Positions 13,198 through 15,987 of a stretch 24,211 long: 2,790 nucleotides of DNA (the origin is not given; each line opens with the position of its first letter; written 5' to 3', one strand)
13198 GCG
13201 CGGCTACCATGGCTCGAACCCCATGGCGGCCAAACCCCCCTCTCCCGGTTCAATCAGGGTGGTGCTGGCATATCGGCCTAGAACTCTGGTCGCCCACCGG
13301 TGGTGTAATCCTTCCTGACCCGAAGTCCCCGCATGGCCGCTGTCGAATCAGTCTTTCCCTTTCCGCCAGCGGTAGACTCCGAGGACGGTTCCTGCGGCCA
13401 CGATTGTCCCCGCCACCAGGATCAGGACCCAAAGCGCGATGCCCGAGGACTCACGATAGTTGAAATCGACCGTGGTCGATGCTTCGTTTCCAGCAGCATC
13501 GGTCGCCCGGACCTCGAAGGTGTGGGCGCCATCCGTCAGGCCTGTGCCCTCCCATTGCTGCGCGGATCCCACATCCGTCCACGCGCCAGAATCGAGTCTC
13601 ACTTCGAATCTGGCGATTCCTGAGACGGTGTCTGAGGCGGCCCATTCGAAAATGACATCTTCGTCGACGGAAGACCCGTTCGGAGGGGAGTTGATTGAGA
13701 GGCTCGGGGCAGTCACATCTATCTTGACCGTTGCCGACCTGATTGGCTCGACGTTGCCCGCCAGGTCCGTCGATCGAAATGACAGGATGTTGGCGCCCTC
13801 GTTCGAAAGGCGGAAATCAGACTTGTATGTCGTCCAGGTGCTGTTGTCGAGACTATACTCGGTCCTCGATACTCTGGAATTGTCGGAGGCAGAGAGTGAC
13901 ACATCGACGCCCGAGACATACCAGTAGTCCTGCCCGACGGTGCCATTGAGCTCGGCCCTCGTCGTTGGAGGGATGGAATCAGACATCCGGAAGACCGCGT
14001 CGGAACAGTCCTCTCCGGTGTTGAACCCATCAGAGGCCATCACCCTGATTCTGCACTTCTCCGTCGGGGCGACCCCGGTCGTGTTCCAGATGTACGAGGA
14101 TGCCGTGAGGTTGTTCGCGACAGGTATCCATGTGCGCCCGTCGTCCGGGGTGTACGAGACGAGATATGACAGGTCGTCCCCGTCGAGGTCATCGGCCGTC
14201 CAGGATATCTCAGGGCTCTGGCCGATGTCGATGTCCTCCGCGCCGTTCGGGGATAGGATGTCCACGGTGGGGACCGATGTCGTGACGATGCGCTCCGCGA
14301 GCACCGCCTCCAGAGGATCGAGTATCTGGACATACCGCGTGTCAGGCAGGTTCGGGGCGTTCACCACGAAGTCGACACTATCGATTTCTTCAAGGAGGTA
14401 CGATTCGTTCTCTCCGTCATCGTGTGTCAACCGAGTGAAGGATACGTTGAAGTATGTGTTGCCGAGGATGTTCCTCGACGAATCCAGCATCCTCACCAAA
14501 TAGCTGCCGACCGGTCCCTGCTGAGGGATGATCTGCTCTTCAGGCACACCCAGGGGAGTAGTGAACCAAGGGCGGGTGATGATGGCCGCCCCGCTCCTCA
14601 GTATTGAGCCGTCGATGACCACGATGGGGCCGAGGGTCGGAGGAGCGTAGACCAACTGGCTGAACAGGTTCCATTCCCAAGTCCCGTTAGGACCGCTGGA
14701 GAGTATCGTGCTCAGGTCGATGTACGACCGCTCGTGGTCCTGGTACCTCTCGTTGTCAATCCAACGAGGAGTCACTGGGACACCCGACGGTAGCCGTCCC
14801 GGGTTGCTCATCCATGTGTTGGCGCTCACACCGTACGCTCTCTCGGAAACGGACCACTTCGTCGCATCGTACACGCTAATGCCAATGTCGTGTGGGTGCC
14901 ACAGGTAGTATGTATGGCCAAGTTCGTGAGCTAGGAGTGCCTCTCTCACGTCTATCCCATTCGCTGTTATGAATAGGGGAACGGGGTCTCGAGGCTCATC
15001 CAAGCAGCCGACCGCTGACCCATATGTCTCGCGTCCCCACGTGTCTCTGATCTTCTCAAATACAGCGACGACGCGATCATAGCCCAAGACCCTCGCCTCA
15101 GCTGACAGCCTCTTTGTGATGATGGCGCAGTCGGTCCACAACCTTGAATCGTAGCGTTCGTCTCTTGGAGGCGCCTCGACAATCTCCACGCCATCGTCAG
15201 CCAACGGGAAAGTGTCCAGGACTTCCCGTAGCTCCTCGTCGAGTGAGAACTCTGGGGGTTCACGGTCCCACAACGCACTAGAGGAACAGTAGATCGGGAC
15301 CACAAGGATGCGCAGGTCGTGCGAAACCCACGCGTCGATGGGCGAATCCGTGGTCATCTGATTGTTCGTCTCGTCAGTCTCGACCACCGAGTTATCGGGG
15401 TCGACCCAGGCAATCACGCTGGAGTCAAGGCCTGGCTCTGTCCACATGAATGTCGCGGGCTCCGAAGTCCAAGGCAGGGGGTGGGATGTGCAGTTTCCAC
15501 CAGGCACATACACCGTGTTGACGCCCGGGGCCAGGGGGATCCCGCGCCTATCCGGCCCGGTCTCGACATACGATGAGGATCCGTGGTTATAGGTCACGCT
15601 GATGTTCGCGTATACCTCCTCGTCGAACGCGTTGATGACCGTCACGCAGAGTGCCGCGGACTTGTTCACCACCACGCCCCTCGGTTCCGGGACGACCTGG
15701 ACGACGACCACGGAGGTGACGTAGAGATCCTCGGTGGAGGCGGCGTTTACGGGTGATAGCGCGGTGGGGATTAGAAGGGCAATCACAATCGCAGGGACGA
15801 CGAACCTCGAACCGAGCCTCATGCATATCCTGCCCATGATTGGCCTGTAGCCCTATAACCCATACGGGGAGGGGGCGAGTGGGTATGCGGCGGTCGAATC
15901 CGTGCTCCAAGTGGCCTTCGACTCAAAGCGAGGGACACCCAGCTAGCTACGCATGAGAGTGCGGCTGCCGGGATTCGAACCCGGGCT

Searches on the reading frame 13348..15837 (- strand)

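Call 21: search_protein_families(library=pfam, proteins=[window:13348-15837:-], max_evalue=0.01)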
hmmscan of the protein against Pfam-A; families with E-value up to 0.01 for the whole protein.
window:13348-15837:- (829 aa): 4 families
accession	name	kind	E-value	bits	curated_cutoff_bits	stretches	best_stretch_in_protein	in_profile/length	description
PF17957.7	Big_7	-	9.2e-11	42.7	24.1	1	711-776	1-70/70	Bacterial Ig domain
PF19077.6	Big_13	-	1.5e-07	32.3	27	1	755-792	57-98/102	Bacterial Ig-like domain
PF07705.17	CARDB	-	0.00067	20.3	22.7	1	129-162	66-100/101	CARDB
PF13750.12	Big_3_3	-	0.0064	16.6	27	0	772-795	124-147/157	Bacterial Ig-like domain (group 3)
